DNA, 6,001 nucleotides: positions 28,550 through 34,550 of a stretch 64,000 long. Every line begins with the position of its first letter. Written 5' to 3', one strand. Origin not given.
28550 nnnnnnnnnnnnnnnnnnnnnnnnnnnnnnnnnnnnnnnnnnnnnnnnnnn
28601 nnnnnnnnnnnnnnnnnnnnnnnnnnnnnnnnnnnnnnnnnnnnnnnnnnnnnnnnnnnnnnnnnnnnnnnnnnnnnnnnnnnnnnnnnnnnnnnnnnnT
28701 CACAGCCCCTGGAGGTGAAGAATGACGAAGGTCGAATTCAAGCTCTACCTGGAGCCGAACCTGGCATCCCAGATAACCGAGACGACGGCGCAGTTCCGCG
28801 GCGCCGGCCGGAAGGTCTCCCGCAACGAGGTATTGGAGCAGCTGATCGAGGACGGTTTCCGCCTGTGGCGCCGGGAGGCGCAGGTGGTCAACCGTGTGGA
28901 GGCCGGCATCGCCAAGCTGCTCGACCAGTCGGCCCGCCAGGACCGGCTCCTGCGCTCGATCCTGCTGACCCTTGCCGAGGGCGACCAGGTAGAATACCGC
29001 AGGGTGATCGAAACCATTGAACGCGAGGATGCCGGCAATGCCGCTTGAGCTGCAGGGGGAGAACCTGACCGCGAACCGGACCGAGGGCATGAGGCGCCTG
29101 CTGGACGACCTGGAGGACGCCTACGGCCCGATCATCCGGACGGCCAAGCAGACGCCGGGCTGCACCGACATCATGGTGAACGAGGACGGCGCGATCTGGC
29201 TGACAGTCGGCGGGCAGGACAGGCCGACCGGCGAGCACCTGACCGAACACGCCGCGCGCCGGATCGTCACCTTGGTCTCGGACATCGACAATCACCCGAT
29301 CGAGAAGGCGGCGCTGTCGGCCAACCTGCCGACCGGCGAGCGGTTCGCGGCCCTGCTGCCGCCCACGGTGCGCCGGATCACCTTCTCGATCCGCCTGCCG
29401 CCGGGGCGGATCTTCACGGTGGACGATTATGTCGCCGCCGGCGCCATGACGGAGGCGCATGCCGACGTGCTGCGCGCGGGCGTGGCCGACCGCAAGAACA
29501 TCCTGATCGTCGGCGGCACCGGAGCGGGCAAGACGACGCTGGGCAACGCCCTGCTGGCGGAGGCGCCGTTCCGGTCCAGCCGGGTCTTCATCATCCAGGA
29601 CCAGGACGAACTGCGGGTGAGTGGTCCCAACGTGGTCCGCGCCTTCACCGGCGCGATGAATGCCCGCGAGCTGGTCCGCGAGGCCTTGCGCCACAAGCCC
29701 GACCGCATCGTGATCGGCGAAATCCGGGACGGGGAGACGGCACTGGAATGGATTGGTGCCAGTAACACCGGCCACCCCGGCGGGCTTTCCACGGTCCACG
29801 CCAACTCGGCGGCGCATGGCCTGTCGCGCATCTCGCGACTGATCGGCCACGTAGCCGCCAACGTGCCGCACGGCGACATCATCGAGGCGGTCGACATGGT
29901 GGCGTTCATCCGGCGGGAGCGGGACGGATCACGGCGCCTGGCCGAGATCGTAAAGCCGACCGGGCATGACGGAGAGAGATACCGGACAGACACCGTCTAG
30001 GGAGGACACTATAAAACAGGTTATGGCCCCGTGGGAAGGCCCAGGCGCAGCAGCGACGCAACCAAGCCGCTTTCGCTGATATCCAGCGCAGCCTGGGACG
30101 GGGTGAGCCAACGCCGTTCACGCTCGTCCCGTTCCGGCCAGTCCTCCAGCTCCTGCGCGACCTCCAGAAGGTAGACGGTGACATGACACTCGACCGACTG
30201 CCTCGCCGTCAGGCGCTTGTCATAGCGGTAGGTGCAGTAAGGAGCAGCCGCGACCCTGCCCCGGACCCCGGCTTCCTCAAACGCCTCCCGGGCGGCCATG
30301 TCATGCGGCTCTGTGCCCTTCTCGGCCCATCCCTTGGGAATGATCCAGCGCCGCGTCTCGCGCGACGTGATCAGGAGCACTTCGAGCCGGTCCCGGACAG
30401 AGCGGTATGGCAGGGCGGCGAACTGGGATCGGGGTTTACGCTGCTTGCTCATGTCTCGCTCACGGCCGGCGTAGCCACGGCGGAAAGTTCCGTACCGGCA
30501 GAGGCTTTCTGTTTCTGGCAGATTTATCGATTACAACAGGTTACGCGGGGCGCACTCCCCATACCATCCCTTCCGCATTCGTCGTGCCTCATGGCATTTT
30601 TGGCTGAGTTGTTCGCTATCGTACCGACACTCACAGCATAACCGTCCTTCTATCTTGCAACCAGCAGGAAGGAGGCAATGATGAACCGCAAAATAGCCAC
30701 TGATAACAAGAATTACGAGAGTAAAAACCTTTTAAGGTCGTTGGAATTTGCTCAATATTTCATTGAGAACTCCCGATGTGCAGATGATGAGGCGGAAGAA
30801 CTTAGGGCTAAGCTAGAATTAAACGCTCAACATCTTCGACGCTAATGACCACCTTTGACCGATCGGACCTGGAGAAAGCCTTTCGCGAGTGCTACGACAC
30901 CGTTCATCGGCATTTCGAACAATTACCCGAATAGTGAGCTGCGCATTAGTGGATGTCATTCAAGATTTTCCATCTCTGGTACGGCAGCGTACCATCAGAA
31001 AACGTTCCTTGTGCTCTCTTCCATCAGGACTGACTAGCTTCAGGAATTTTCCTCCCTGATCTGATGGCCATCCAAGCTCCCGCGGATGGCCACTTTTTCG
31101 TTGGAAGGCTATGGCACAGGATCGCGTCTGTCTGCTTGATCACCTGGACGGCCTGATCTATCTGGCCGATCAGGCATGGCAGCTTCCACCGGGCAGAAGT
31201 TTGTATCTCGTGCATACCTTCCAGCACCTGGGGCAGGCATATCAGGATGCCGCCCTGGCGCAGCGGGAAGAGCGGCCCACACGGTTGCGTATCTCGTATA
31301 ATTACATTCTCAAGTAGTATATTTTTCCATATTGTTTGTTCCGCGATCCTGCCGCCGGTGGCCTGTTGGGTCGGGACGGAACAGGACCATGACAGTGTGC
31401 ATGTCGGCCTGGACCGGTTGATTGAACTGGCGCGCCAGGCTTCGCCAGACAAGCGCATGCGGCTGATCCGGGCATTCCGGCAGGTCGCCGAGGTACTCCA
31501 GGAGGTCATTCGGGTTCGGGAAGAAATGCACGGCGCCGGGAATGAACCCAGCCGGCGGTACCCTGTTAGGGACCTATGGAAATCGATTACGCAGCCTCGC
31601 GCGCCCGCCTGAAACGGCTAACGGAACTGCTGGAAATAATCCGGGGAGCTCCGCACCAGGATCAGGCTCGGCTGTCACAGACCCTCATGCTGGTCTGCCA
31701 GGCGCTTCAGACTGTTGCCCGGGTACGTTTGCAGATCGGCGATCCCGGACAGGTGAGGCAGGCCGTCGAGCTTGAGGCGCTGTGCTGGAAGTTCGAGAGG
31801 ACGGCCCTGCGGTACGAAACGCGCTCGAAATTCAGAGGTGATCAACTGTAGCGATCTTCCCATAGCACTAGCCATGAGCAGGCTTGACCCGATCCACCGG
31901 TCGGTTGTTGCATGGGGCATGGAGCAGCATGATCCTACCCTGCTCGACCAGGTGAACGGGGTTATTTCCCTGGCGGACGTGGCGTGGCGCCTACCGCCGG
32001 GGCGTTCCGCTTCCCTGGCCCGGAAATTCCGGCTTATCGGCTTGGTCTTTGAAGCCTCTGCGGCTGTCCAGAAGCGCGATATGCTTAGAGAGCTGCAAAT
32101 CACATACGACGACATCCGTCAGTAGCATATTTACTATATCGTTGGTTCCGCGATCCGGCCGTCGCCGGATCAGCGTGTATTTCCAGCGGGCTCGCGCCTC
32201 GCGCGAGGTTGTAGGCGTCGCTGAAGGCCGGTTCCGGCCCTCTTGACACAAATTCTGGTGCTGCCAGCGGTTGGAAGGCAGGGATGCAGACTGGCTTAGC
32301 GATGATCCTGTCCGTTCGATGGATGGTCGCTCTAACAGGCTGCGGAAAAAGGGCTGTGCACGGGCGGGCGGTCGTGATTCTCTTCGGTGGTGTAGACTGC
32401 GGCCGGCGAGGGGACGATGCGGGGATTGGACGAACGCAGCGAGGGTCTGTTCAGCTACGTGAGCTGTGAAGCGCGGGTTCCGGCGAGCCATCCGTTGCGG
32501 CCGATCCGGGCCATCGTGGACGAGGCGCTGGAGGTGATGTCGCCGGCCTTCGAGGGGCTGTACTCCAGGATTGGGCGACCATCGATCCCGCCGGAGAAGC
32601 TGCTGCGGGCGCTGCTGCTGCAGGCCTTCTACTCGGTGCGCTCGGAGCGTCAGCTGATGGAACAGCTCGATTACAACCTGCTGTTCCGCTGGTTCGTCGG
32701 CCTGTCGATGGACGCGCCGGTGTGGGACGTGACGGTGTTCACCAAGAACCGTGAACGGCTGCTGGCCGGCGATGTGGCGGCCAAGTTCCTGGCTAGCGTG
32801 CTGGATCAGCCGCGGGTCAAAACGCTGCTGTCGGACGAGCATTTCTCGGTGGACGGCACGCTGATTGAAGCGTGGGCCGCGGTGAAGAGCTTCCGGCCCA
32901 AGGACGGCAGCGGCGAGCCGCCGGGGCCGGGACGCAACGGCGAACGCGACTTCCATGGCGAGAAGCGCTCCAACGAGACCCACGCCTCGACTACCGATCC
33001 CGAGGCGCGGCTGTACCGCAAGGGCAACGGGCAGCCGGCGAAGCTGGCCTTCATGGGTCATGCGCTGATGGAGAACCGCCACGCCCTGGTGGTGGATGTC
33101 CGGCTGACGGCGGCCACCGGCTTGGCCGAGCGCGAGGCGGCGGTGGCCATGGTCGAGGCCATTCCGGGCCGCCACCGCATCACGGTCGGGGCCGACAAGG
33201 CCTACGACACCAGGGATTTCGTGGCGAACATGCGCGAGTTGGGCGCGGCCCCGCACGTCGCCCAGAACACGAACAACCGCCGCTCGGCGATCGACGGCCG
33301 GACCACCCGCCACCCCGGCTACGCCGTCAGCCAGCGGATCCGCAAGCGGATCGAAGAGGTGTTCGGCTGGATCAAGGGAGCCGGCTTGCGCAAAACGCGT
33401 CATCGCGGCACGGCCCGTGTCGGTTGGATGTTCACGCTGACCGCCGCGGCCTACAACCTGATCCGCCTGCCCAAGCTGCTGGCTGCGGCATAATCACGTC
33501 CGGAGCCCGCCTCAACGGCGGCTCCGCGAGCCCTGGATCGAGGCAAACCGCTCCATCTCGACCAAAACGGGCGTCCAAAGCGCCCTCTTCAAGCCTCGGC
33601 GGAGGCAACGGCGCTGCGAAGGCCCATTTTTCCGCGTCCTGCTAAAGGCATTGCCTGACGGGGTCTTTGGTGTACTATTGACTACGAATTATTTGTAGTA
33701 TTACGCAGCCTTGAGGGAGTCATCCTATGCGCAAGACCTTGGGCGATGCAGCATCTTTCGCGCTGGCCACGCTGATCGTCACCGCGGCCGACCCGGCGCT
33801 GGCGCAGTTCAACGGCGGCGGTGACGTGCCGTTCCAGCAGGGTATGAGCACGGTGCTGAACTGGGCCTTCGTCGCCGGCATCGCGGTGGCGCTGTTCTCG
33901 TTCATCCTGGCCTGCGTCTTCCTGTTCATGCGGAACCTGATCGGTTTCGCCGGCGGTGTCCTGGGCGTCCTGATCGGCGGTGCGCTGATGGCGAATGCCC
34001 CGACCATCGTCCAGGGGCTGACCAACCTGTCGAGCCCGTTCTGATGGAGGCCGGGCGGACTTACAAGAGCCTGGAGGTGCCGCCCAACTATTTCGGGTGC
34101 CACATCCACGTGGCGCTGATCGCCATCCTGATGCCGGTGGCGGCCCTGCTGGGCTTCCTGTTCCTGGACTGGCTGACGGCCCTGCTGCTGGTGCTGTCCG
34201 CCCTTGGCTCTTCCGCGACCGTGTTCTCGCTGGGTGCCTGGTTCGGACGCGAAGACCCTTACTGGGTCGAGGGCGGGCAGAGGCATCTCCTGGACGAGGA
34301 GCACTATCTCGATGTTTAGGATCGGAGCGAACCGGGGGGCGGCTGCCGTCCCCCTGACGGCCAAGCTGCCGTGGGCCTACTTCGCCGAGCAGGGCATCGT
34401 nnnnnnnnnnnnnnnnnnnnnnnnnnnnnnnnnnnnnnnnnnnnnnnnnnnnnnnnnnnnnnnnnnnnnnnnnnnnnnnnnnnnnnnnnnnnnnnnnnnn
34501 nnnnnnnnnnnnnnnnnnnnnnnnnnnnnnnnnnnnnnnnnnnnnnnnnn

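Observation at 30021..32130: Accessory island inside the trb operon: antisense NUDIX hydrolase, low-GC micro-ORFs and a small-gene array between trbB and trbC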

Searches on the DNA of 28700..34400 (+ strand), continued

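Call 102: search_dna_similar(query=window:30440-32335:+, collection=plasmids, mode=distant, max_rows=20, max_evalue=0.0001)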
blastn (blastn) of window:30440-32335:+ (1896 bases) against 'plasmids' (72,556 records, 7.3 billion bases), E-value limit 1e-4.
Records with a match: 5; places in all: 6; records where one place covers at least 80% of the query: 0.
Best place of each record, by identity: 80-90% 1; 60-80% 4.
By first word of the organism name: Skermanella 5.
By predicted mobility (MOB-suite, as given by PLSDB): non-mobilizable 3; mobilizable 2.
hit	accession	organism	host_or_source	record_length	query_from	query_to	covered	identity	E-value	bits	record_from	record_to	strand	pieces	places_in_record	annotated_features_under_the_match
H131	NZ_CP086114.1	Skermanella rosea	single cell,hydrocarbon-contaminated ...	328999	406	860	24%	79.9%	5e-109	403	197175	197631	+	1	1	Crp/Fnr family transcriptional regulator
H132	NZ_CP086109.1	Skermanella mucosa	single cell,crude oil contaminated ...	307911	406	860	24%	79.2%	6e-102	379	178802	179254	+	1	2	helix-turn-helix domain-containing protein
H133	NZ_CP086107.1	Skermanella mucosa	single cell,crude oil contaminated ...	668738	1691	1876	10%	84.5%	9e-49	204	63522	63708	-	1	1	none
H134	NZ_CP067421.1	Skermanella sp. TT6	Homo sapiens,single cell,skin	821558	1702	1891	10%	78.5%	4e-34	154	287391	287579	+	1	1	none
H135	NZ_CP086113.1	Skermanella rosea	single cell,hydrocarbon-contaminated ...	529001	406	485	4%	77.5%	6e-7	64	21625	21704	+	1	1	Crp/Fnr family transcriptional regulator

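Call 104: get_annotated_region(hit=H131, flank=5000)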
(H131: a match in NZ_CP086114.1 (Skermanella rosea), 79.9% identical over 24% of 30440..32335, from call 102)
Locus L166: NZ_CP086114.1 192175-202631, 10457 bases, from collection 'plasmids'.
description: Skermanella rosea strain KEMB 2255-458 plasmid pSR-3, complete sequence
organism: Skermanella rosea (NCBI taxid 1817965)
taxonomy: Bacteria; Pseudomonadota; Alphaproteobacteria; Rhodospirillales; Azospirillaceae; Skermanella; Skermanella rosea
host: -; source: single cell,hydrocarbon-contaminated desert sand; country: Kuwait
typing (MOB-suite, as given by PLSDB): non-mobilizable
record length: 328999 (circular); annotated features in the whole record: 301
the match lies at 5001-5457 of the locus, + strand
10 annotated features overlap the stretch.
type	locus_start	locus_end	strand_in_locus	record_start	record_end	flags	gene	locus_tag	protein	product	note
CDS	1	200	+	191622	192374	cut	-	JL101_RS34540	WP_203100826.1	SDR family oxidoreductase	-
CDS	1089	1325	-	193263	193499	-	-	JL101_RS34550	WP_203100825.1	hypothetical protein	-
CDS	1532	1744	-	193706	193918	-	-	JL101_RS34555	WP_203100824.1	hypothetical protein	-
CDS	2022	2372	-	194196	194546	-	-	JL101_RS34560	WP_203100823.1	hypothetical protein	-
CDS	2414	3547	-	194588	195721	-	-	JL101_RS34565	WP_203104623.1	IS630 family transposase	-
CDS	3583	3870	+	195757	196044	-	-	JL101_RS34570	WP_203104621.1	hypothetical protein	-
CDS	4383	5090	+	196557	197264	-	-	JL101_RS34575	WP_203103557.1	Crp/Fnr family transcriptional regulator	GO:0006355 - regulation of DNA-templated transcription [Evidence IEA]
CDS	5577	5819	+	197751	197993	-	-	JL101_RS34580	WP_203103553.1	hypothetical protein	-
CDS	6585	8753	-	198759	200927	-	-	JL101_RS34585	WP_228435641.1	TonB-dependent siderophore receptor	GO:0015891 - siderophore transport [Evidence IEA]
CDS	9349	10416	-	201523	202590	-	-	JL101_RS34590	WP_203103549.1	amino acid ABC transporter substrate-binding protein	-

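Call 105: get_annotated_region(hit=H132, flank=5000)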
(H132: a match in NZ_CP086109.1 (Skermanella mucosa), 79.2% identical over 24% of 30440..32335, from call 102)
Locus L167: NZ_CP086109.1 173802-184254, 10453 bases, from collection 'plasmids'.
description: Skermanella mucosa strain KEMB 2255-438 plasmid pSM-3, complete sequence
organism: Skermanella mucosa (NCBI taxid 1789672)
taxonomy: Bacteria; Pseudomonadota; Alphaproteobacteria; Rhodospirillales; Azospirillaceae; Skermanella; Skermanella mucosa
host: -; source: single cell,crude oil contaminated deserts; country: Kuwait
typing (MOB-suite, as given by PLSDB): non-mobilizable
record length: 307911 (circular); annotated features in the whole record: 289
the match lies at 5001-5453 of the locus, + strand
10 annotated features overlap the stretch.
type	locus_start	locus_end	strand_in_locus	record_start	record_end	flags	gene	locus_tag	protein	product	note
CDS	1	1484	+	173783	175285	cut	-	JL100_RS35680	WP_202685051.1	ribonuclease J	-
CDS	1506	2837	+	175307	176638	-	hflX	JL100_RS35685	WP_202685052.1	GTPase HflX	GO:0008150 - biological_process [Evidence IEA]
CDS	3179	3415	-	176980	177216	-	-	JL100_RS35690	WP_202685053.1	hypothetical protein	-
CDS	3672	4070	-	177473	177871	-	-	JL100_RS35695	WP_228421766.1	hypothetical protein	-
CDS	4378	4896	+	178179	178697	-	-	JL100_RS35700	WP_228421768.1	Crp/Fnr family transcriptional regulator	GO:0006355 - regulation of DNA-templated transcription [Evidence IEA]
CDS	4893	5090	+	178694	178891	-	-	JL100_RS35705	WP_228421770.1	helix-turn-helix domain-containing protein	-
CDS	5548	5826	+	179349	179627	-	-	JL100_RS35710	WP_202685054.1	hypothetical protein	-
CDS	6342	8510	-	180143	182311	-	-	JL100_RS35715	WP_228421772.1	TonB-dependent siderophore receptor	GO:0015891 - siderophore transport [Evidence IEA]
CDS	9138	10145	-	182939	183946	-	-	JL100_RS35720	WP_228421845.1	amino acid ABC transporter substrate-binding protein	-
CDS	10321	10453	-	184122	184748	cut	-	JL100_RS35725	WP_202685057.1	hypothetical protein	-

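Call 107: get_annotated_region(hit=H134, flank=3000)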
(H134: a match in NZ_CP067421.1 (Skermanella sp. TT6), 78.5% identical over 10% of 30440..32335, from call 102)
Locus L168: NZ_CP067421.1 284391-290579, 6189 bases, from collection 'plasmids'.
description: Skermanella sp. TT6 plasmid pTT6-1, complete sequence
organism: Skermanella sp. TT6 (NCBI taxid 2775420)
taxonomy: Bacteria; Pseudomonadota; Alphaproteobacteria; Rhodospirillales; Azospirillaceae; Skermanella; Skermanella sp. TT6
host: -; source: Homo sapiens,single cell,skin; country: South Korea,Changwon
typing (MOB-suite, as given by PLSDB): mobilizable; relaxase MOBP
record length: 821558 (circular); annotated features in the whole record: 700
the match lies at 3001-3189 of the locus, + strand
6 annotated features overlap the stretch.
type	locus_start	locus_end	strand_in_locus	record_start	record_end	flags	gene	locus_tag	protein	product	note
CDS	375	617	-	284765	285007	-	-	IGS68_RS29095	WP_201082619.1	hypothetical protein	-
CDS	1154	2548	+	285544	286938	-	-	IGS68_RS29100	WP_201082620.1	cytochrome P450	-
CDS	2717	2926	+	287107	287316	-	-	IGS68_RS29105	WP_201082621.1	CDGSH iron-sulfur domain-containing protein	-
CDS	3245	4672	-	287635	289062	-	-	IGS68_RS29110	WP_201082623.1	HAMP domain-containing sensor histidine kinase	GO:0007165 - signal transduction [Evidence IEA]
CDS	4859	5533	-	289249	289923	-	-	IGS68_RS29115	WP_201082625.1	response regulator transcription factor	GO:0000160 - phosphorelay signal transduction system [Evidence IEA]; GO:0006355 - regulation of DNA-templated ...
CDS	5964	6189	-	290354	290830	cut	-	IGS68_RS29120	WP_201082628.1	CYTH domain-containing protein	-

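Call 108: get_annotated_region(hit=H133, flank=3000)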
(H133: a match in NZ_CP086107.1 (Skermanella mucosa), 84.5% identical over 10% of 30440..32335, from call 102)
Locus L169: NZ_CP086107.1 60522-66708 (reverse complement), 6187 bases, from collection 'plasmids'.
description: Skermanella mucosa strain KEMB 2255-438 plasmid pSM-1, complete sequence
organism: Skermanella mucosa (NCBI taxid 1789672)
taxonomy: Bacteria; Pseudomonadota; Alphaproteobacteria; Rhodospirillales; Azospirillaceae; Skermanella; Skermanella mucosa
host: -; source: single cell,crude oil contaminated deserts; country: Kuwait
typing (MOB-suite, as given by PLSDB): mobilizable; relaxase MOBP,MOBP
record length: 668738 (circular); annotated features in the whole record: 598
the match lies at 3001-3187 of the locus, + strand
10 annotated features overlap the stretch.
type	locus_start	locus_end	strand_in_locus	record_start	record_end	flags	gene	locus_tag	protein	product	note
CDS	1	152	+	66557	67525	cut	-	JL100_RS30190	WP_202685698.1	IS5 family transposase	-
CDS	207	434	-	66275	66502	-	-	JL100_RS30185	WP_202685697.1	hypothetical protein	-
CDS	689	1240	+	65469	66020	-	-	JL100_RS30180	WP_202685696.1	recombinase family protein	GO:0006310 - DNA recombination [Evidence IEA]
CDS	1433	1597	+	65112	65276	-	-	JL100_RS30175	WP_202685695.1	hypothetical protein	-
CDS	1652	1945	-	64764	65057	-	-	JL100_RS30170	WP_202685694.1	hypothetical protein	-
CDS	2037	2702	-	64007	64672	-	-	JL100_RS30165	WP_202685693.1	hypothetical protein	-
CDS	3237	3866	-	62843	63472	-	-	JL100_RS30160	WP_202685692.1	hypothetical protein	-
CDS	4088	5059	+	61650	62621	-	-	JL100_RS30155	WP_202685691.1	hypothetical protein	-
CDS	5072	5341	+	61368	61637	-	-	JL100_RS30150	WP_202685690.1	hypothetical protein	-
CDS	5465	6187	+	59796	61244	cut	-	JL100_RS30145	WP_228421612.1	transposase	-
